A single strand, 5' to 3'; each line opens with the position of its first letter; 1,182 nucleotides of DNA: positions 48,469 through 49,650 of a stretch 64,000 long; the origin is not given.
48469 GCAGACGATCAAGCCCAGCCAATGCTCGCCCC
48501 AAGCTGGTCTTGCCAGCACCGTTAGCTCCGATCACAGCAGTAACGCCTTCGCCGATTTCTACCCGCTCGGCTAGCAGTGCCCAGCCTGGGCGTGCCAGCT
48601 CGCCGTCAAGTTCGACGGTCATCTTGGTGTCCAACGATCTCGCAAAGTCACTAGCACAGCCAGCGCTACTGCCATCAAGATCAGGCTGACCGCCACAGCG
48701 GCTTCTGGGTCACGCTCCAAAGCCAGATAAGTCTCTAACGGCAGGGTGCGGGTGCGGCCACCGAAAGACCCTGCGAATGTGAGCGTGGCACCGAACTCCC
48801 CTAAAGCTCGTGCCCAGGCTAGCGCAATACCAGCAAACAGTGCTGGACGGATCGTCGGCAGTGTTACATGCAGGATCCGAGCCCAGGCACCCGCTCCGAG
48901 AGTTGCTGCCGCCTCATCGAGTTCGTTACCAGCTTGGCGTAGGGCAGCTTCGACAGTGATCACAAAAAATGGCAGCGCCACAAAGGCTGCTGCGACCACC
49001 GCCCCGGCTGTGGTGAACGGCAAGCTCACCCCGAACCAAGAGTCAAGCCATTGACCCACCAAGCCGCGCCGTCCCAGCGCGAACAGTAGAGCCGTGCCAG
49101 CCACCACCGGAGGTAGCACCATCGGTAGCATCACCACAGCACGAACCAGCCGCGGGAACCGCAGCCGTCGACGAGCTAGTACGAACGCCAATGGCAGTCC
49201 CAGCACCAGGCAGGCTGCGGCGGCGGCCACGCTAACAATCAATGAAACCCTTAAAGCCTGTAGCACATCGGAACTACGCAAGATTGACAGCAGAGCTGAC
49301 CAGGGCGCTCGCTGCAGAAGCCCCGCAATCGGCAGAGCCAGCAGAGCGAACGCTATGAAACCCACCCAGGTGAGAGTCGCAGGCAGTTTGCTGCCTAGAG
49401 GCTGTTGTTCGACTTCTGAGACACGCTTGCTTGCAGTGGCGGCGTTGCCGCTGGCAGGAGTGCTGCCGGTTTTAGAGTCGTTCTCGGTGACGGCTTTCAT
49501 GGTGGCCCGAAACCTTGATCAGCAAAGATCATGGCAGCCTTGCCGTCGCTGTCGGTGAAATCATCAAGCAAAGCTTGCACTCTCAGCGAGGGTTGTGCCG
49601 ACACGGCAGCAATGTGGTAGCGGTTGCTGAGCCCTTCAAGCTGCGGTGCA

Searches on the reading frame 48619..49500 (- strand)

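Call 44: search_protein_families(library=pfam, proteins=[window:48619-49500:-], max_evalue=0.0001)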
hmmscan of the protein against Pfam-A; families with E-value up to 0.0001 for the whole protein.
window:48619-49500:- (293 aa): 1 family
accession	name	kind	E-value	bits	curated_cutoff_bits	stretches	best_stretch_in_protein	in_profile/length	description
PF00528.27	BPD_transp_1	-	1.8e-18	67.4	26.4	1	101-287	1-171/184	Binding-protein-dependent transport system inner membrane component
